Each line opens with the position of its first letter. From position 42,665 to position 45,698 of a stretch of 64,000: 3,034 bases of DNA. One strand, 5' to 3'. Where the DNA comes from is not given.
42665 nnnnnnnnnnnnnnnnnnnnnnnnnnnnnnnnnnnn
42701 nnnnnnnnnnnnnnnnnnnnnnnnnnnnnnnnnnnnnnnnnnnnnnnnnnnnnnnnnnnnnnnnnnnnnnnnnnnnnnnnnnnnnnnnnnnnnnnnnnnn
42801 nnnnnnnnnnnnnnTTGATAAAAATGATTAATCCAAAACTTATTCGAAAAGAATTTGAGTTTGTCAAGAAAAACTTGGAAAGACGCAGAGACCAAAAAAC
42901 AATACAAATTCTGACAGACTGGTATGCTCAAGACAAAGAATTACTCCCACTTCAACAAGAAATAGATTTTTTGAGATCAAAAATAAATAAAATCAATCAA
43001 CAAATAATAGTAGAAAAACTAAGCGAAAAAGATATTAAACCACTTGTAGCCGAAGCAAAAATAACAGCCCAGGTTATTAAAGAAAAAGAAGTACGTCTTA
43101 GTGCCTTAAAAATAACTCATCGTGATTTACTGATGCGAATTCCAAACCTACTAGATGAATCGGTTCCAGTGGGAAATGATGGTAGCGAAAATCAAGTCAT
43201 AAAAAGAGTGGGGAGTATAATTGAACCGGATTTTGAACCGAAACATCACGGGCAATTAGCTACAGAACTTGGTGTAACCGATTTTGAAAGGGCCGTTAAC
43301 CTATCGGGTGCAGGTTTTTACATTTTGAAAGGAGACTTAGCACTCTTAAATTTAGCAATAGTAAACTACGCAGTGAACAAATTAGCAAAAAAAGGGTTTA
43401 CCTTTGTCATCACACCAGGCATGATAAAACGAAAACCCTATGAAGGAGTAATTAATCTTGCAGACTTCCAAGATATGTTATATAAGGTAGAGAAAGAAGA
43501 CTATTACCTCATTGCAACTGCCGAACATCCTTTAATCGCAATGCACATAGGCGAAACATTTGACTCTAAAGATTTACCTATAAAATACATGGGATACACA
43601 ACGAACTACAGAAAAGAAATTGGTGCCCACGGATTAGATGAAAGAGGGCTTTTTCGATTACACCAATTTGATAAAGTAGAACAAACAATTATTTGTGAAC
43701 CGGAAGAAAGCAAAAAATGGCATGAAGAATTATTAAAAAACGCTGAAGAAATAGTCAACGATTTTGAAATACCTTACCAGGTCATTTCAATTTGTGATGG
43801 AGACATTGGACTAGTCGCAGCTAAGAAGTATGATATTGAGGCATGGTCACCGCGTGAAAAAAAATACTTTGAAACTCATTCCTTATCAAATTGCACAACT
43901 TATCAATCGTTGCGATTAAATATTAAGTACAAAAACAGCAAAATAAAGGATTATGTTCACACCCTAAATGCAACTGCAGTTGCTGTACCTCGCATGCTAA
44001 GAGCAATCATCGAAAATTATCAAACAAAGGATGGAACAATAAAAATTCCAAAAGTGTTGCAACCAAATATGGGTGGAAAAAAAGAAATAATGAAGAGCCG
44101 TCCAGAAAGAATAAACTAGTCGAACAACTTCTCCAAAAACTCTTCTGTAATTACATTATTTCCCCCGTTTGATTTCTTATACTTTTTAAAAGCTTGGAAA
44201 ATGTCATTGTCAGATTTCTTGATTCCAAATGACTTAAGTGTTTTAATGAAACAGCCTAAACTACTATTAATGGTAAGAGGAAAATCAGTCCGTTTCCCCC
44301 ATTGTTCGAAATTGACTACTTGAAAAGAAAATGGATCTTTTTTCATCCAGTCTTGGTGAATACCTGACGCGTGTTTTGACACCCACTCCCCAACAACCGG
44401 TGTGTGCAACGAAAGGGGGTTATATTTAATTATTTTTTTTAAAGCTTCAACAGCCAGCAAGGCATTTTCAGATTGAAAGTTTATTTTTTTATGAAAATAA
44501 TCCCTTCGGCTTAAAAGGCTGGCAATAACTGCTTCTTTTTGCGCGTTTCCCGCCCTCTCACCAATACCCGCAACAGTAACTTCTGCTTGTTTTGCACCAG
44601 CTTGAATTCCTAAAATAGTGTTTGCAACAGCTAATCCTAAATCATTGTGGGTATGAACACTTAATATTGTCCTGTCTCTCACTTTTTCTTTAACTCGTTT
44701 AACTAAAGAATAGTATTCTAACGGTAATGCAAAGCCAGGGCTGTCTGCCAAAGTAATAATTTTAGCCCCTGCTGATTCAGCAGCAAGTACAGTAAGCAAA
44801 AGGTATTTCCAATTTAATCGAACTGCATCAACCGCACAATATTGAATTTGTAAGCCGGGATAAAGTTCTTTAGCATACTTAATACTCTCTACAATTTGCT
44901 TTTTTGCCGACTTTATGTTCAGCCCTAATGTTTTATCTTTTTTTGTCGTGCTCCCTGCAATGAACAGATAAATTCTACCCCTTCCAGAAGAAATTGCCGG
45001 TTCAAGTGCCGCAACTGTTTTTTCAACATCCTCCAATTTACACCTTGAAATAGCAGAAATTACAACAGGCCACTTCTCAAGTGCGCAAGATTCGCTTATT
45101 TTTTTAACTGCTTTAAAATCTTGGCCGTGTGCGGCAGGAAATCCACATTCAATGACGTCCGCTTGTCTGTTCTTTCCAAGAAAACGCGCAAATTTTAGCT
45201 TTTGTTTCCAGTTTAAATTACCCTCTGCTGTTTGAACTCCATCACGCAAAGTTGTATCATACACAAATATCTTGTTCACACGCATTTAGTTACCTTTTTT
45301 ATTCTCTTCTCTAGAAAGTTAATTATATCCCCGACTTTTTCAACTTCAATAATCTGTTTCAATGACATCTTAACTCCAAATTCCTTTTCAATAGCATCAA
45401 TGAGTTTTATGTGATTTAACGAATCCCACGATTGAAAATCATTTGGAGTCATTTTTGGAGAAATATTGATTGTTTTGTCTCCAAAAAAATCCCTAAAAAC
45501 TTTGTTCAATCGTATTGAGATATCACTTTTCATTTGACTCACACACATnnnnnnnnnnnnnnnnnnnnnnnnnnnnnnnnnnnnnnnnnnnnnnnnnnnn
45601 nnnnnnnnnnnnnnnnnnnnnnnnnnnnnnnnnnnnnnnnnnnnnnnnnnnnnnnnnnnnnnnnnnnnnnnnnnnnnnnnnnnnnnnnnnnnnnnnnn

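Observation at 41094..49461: AT-rich biosynthetic-type island: rSAM/SPASM and SerRS converging on kinase, NTase, AcpS, FkbH, ACP and a LeuA-like synthase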

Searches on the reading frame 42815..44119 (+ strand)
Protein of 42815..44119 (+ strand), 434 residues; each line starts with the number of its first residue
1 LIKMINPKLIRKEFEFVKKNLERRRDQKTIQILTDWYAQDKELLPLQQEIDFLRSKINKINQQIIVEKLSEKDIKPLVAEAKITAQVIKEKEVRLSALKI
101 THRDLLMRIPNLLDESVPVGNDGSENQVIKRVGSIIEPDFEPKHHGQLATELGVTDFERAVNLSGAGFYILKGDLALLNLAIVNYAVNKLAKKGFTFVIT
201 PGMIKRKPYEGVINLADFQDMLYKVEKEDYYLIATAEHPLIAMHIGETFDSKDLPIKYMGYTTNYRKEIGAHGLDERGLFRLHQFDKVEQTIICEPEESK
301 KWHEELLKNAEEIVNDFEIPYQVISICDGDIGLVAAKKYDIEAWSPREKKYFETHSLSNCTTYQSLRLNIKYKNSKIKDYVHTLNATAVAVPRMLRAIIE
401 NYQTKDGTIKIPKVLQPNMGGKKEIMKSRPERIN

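Call 3: search_protein_families(library=pfam, proteins=[window:42815-44119:+], max_evalue=0.01)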
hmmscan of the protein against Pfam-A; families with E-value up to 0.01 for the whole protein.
window:42815-44119:+ (434 aa): 2 families
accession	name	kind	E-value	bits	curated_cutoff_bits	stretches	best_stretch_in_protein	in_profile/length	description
PF00587.30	tRNA-synt_2b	-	4.5e-38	131.5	29.3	1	223-402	1-179/179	tRNA synthetase class II core domain (G, H, P, S and T)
PF02403.27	Seryl_tRNA_N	-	7.6e-15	55.5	28.2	1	4-112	1-107/108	Seryl-tRNA synthetase N-terminal domain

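Call 4: search_protein_families(library=ncbifam, proteins=[window:42815-44119:+], max_evalue=0.01)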
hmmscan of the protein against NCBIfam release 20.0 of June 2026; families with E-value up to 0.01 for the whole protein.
window:42815-44119:+ (434 aa): 5 families
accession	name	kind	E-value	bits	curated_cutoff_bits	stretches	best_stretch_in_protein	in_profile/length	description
TIGR00414.1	serS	equivalog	1.1e-133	446.3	301.65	1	4-417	1-416/418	serine--tRNA ligase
TIGR00418.1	thrS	equivalog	5.4e-13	48.7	383.65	1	143-320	171-345/565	threonine--tRNA ligase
TIGR00415.1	serS_MJ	equivalog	2.9e-07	29.3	489.55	1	219-340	297-414/518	serine--tRNA ligase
NF003211.1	PRK04173.1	equivalog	2e-06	27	312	1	252-420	186-330/454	glycine--tRNA ligase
NF002120.0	PRK00960.1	equivalog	5.4e-05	21.9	611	1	227-323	307-401/518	serine--tRNA ligase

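Call 18: find_homologous_proteins(query=window:42815-44119:+)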
Query window:42815-44119:+ (434 aa): 7941 proteins with E <= 0.001 among 8000 candidates; the best 120 are listed.
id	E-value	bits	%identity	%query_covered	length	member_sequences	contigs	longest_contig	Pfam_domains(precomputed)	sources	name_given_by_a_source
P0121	8.6e-285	962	100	99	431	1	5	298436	PF00587.31,PF02403.28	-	-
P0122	1.5e-175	602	62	98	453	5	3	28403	PF00587.31,PF02403.28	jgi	jgi:seryl-tRNA synthetase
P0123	2.3e-175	602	64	97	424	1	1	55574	PF00587.31,PF02403.28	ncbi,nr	ncbi:Serine--tRNA ligase [uncultured archaeon]|nr:Serine--tRNA ligase [uncultured archaeon]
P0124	4.8e-175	601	62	97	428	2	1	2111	PF00587.31,PF02403.28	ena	-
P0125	4.2e-173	594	63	94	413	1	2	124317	PF00587.31,PF02403.28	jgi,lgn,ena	-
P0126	1.0e-171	590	62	97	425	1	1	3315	PF00587.31,PF02403.28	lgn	-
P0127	2.3e-171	588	63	97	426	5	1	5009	PF00587.31,PF02403.28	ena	-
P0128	1.8e-168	579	63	97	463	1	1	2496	PF00587.31,PF02403.28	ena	-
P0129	1.1e-167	576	62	97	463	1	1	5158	PF00587.31,PF02403.28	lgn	-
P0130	5.2e-167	574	61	98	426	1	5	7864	PF00587.31,PF02403.28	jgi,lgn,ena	-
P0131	2.1e-166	572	61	98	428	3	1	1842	PF00587.31,PF02403.28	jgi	-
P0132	5.4e-164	564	61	97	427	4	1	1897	PF00587.31,PF02403.28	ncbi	-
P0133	6.1e-164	564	61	97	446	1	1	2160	PF00587.31,PF02403.28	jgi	jgi:seryl-tRNA synthetase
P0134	1.0e-163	563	58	97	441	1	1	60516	PF00587.31,PF02403.28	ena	-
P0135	1.1e-162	560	59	97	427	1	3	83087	PF00587.31,PF02403.28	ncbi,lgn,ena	ncbi:MAG: serine--tRNA ligase [archaeon]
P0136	6.1e-162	557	60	97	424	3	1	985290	PF00587.31,PF02403.28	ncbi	ncbi:MAG: serine--tRNA ligase [archaeon]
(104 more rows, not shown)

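Call 19: find_encoding_contigs(protein=P0121, flank=10000, max_places=5)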
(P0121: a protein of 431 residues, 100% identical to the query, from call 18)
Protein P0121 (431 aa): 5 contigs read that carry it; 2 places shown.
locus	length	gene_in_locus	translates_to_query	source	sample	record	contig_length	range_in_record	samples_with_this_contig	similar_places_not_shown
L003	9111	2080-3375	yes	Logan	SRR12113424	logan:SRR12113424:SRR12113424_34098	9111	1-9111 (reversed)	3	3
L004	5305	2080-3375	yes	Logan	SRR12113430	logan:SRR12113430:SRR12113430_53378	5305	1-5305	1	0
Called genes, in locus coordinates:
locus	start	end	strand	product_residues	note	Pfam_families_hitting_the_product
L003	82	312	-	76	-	-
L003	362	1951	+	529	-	PF04055:Radical_SAM, PF13353:Fer4_12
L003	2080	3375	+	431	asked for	PF02403:Seryl_tRNA_N, PF00587:tRNA-synt_2b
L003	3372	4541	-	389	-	PF00682:HMGL-like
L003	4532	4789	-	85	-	PF00550:PP-binding (faint)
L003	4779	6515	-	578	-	PF21211:FkbH_N, PF12689:Acid_PPase (faint)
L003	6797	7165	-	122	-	PF01648:ACPS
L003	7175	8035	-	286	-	-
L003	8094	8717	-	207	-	-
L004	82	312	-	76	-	-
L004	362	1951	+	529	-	PF04055:Radical_SAM, PF13353:Fer4_12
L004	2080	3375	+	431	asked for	PF02403:Seryl_tRNA_N, PF00587:tRNA-synt_2b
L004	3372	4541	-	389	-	PF00682:HMGL-like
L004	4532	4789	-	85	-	PF00550:PP-binding (faint)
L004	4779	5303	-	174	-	?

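Call 20: find_encoding_contigs(protein=P0123, flank=10000, max_places=2)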
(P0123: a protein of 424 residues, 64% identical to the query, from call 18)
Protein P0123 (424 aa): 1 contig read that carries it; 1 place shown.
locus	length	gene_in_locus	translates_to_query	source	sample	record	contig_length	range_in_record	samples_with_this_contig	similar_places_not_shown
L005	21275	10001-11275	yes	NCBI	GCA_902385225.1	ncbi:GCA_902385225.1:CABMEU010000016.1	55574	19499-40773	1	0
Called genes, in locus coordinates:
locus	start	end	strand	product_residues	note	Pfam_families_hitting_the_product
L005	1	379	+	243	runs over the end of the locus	PF22625:ECR1_N_2, PF15985:KH_6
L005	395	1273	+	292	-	PF01138:RNase_PH, PF03725:RNase_PH_C (weak)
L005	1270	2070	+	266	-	PF01138:RNase_PH, PF03725:RNase_PH_C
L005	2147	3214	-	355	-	PF04055:Radical_SAM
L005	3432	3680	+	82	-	-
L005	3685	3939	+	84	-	-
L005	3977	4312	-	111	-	-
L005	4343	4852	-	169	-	PF00293:NUDIX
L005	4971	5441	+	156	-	PF01780:Ribosomal_L37ae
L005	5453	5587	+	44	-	PF03604:Zn_ribbon_RPAB4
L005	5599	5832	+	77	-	PF09341:Pcc1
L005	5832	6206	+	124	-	PF01920:Prefoldin_2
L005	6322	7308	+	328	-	PF01368:DHH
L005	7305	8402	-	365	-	PF00156:Pribosyltran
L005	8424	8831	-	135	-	PF28505:DUF1699_N (weak)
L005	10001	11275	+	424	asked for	PF02403:Seryl_tRNA_N, PF00587:tRNA-synt_2b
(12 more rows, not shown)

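Call 28: find_encoding_contigs(protein=P0136, flank=10000, max_places=1)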
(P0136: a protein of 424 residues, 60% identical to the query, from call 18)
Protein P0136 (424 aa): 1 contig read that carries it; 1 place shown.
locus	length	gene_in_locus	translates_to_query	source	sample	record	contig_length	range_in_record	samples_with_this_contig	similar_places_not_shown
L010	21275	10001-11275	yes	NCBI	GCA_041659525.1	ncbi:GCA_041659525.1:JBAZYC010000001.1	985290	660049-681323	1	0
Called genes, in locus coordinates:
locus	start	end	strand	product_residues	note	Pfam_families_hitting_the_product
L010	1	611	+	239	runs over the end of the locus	PF10584:Proteasome_A_N, PF00227:Proteasome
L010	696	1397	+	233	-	PF01172:SBDS_N, PF09377:SBDS_domain_II, PF20268:SBDS_C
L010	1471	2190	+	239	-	PF22625:ECR1_N_2, PF15985:KH_6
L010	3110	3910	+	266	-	PF01138:RNase_PH, PF03725:RNase_PH_C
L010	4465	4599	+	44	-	PF03604:Zn_ribbon_RPAB4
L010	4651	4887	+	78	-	PF09341:Pcc1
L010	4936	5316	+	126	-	PF01920:Prefoldin_2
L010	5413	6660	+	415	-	PF13439:Glyco_transf_4, PF13579:Glyco_trans_4_4 (faint), PF20706:GT4-conflict (weak), PF00534:Glycos_transf_1, PF13692:Glyco_trans_1_4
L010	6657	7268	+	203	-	-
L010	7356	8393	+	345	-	PF01368:DHH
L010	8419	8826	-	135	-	PF28505:DUF1699_N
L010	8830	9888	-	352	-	PF13263:PHP_C (weak)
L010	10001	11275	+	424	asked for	PF02403:Seryl_tRNA_N, PF00587:tRNA-synt_2b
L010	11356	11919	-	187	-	PF02830:V4R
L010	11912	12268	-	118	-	-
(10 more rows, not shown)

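Call 71: find_related_loci(query=window:42824-44119:+, collection=viral_contigs, flank=8000)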
Query window:42824-44119:+ (431 aa) in viral_contigs; peptide patterns used: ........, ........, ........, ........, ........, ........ (x = any residue, [..] = any of these).
8 stretches matched a pattern, but none encodes a relative of the query by tblastn (E <= 1e-3).

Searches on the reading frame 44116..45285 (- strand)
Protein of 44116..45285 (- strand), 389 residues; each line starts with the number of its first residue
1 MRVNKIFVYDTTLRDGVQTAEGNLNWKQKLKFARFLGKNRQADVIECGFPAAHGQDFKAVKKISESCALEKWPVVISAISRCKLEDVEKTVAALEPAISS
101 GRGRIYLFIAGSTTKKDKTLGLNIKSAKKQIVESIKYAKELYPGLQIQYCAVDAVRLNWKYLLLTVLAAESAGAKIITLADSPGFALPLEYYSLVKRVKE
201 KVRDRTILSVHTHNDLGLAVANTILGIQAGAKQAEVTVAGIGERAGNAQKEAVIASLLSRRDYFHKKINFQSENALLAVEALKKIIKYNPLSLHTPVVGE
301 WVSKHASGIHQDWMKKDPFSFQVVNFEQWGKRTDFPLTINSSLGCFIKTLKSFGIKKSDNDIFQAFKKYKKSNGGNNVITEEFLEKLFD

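Call 3: search_protein_families(library=pfam, proteins=[window:44116-45285:-], max_evalue=0.01)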
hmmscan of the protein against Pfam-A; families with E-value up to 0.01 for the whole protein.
window:44116-45285:- (389 aa): 2 families
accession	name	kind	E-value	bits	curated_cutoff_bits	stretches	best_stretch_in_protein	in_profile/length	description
PF00682.25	HMGL-like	-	3.3e-58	197.6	29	1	8-272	4-252/260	HMGL-like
PF22617.1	HCS_D2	-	0.0012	19.7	27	1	297-371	1-76/82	Homocitrate synthase post-HMGL domain-like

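Call 4: search_protein_families(library=ncbifam, proteins=[window:44116-45285:-], max_evalue=0.01)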
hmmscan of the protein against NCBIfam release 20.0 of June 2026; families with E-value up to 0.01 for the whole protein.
window:44116-45285:- (389 aa): 27 families (the best 25 are shown)
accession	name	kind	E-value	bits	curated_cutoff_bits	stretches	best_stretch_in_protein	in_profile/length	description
NF002086.0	PRK00915.1-3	equivalog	4.1e-82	276.3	532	1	3-387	4-380/516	2-isopropylmalate synthase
TIGR00973.1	leuA_bact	equivalog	1.1e-75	255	598.7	1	5-385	1-373/494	2-isopropylmalate synthase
NF002087.0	PRK00915.1-4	equivalog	8.9e-75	252.1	729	1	3-381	4-375/516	2-isopropylmalate synthase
NF002088.0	PRK00915.1-5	equivalog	3.3e-73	246.9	697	1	4-387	2-377/514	2-isopropylmalate synthase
NF041069.1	IPMS_Sufob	equivalog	1e-65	222.5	600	1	7-382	2-359/371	isopropylmalate synthase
TIGR02090.1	LEU1_arch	subfamily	3.9e-64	217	484.75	1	7-384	2-359/363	isopropylmalate/citramalate/homocitrate synthases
NF002085.0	PRK00915.1-2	subfamily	4e-64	217.2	517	1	3-384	11-372/504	2-isopropylmalate synthase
NF002084.0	PRK00915.1-1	equivalog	5.8e-64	216.5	748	1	4-371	3-362/523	2-isopropylmalate synthase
TIGR02660.1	nifV_homocitr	equivalog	2.3e-52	178.5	462.9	1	6-368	2-344/365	homocitrate synthase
TIGR02146.1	LysS_fung_arch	equivalog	5.9e-50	170.4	413.55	1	9-370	2-343/344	homocitrate synthase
NF042434.1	IPMS_Lepto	equivalog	1.4e-47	162.5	500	1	4-316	4-307/374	2-isopropylmalate synthase LeuA2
TIGR00977.1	citramal_synth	equivalog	2.2e-42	145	450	1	5-357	1-348/526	citramalate synthase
NF042433.1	CitmalDyn_Leptosp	equivalog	1.4e-32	113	950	1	4-382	6-374/514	(R)-citramalate synthase CimA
NF002991.1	PRK03739.1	subfamily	4.1e-24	85.2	455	1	11-316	32-340/550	2-isopropylmalate synthase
NF006049.0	PRK08195.1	subfamily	1.7e-22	79.9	229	1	167-257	155-245/344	4-hyroxy-2-oxovalerate/4-hydroxy-2-oxopentanoic acid aldolase,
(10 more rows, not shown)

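Call 22: find_homologous_proteins(query=window:44116-45285:-)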
Query window:44116-45285:- (389 aa): 7911 proteins with E <= 0.001 among 8000 candidates; the best 120 are listed.
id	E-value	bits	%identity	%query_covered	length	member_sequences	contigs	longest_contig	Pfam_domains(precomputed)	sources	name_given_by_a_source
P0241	6.4e-256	866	100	100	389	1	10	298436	PF00682.26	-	-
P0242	3.9e-58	215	36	95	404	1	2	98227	PF22617.2,PF00682.26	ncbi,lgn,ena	-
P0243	5.7e-58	215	35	99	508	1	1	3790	PF22617.2,PF00682.26,PF08502.16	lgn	-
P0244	6.1e-58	215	36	95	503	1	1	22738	PF22617.2,PF00682.26,PF08502.16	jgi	jgi:2-isopropylmalate synthase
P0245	9.4e-58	214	36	95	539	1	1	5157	PF22617.2,PF00682.26,PF08502.16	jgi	jgi:2-isopropylmalate synthase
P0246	1.1e-57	214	35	94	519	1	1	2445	PF22617.2,PF00682.26,PF08502.16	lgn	-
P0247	1.9e-57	213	36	99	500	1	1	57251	PF22617.2,PF00682.26,PF08502.16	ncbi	ncbi:MAG: 2-isopropylmalate synthase [Thermodesulfovibrionales bacterium]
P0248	3.8e-57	212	36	94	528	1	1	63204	PF22617.2,PF00682.26,PF08502.16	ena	-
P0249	4.7e-57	212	35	94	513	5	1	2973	PF22617.2,PF00682.26,PF08502.16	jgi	jgi:2-isopropylmalate synthase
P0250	5.0e-57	212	36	95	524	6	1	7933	PF22617.2,PF00682.26,PF08502.16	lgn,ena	-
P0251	5.1e-57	212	36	95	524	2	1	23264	PF22617.2,PF00682.26,PF08502.16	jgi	jgi:2-isopropylmalate synthase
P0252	6.1e-57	211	36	95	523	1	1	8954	PF22617.2,PF00682.26,PF08502.16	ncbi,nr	ncbi:MAG: 2-isopropylmalate synthase [Candidatus Omnitrophica bacterium]|nr:2-isopropylmalate syntha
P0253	1.0e-56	211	36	95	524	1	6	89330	PF22617.2,PF00682.26,PF08502.16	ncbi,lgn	-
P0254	1.2e-56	210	35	99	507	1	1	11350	PF22617.2,PF00682.26,PF08502.16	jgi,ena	-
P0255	1.4e-56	210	34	94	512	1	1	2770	PF22617.2,PF00682.26,PF08502.16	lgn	-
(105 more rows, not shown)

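Call 24: find_encoding_contigs(protein=P0242, flank=8000, max_places=2)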
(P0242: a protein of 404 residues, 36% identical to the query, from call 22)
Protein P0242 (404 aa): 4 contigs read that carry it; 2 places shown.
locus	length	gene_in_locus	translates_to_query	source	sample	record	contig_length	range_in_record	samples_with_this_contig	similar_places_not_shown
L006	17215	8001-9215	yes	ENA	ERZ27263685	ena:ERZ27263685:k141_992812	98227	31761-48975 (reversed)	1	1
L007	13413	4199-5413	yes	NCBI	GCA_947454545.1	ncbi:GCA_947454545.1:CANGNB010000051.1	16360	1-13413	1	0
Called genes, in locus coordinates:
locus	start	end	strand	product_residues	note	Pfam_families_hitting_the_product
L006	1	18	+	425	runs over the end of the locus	PF00155:Aminotran_1_2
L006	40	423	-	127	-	PF00072:Response_reg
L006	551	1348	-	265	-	-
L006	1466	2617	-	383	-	PF01734:Patatin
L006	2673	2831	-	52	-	-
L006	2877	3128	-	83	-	-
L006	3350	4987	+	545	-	PF00920:ILVD_EDD_N, PF24877:ILV_EDD_C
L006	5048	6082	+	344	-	PF00670:AdoHcyase_NAD (faint), PF03807:F420_oxidored (weak), PF07991:KARI_N, PF01450:KARI_C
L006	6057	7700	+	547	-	PF02776:TPP_enzyme_N, PF00205:TPP_enzyme_M, PF02775:TPP_enzyme_C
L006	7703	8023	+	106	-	PF13710:ACT_5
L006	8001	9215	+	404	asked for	PF00682:HMGL-like, PF22617:HCS_D2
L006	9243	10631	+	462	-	PF00330:Aconitase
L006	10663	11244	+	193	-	PF00694:Aconitase_C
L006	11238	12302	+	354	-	PF00180:Iso_dh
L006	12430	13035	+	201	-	PF12867:DinB_2 (weak)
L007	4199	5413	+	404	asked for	PF00682:HMGL-like, PF22617:HCS_D2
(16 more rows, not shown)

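Call 61: search_solved_structures(query=window:44116-45285:-, max_evalue=0.00001)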
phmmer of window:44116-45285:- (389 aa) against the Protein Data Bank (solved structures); distinct sequences matched with E-value up to 0.00001: 18.
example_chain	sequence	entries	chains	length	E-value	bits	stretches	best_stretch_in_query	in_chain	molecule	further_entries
3rmj_A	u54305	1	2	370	6.5e-45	157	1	3-369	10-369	2-isopropylmalate synthase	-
6e1j_A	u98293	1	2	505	7.9e-45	156.7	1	4-385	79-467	2-isopropylmalate synthase, A genome specific 1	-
3eeg_A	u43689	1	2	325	6e-42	147.3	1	5-325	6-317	2-isopropylmalate synthase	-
3ewb_X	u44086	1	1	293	1.2e-38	136.4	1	2-270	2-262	2-isopropylmalate synthase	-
4ov4_A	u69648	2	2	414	1.1e-35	126.7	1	3-317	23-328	2-isopropylmalate synthase | isopropylmalate synthase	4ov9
6ktq_A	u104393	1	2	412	7.1e-32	114.1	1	5-372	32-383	Homocitrate synthase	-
3ble_A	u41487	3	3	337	4e-23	85.3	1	5-331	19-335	Citramalate synthase from Leptospira interrogans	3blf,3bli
3a9i_A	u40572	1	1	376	1.1e-22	83.8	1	8-332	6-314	Homocitrate synthase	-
2ztj_A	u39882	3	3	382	1.2e-22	83.8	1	8-332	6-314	Homocitrate synthase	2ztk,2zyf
3ivs_A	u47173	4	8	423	5.3e-22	81.6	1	2-331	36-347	Homocitrate synthase, mitochondrial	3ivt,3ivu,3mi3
3hpx_A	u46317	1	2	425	4e-13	52.4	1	13-316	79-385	2-isopropylmalate synthase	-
3u6w_A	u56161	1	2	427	4e-13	52.4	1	13-316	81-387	2-isopropylmalate synthase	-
1sr9_A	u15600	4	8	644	1.3e-12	50.7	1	13-316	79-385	2-isopropylmalate synthase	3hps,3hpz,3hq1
3fig_A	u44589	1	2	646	1.3e-12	50.7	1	13-316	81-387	2-isopropylmalate synthase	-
1nvm_A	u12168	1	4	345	1.4e-09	40.8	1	168-256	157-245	4-hydroxy-2-oxovalerate aldolase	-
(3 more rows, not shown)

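Call 85: search_protein_families(library=padloc, proteins=[window:44116-45285:-], max_evalue=0.01)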
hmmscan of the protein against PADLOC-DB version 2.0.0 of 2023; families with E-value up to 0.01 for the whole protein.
window:44116-45285:- (389 aa): 0 families

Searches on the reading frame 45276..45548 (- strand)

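Call 3: search_protein_families(library=pfam, proteins=[window:45276-45548:-], max_evalue=0.01)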
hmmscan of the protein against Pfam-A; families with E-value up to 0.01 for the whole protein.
window:45276-45548:- (90 aa): 2 families
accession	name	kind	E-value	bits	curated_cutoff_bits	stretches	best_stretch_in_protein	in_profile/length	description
PF00550.31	PP-binding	-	2.5e-05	24.9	20.8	1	42-79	30-67/67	Phosphopantetheine attachment site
PF23297.2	ACP_SdgA_C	-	0.0096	16.4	27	0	41-87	41-87/95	Highly reducing polyketide synthase sdgA, C-terminal ACP domain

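Call 4: search_protein_families(library=ncbifam, proteins=[window:45276-45548:-], max_evalue=0.01)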
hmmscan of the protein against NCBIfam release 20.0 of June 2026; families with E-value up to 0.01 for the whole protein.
window:45276-45548:- (90 aa): 10 families
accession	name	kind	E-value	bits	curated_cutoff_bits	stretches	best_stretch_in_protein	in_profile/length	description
NF002148.0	PRK00982.1-2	subfamily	2.1e-07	30.7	71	1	20-82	15-77/79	acyl carrier protein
NF002151.0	PRK00982.1-5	equivalog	2.7e-06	27.4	92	1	8-82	2-76/78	acyl carrier protein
TIGR00517.1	acyl_carrier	equivalog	2.9e-06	27.1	70.45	1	41-82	35-76/77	acyl carrier protein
NF002150.0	PRK00982.1-4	subfamily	3.9e-05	23.8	66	1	14-82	10-78/80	acyl carrier protein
NF002147.0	PRK00982.1-1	equivalog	6.1e-05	22.8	84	1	7-82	5-80/83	acyl carrier protein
NF009104.0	PRK12449.1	equivalog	0.00016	21.6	70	1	8-83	4-79/80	acyl carrier protein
NF002149.0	PRK00982.1-3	equivalog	0.0032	17.4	106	1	9-82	3-76/78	acyl carrier protein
NF006031.0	PRK08172.1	equivalog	0.0052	17.4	76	1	8-84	3-79/82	acyl carrier protein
NF003757.0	PRK05350.1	equivalog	0.007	16.5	65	1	7-84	4-81/83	acyl carrier protein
NF005079.0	PRK06508.1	equivalog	0.0072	16.7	83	1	35-67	29-61/93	acyl carrier protein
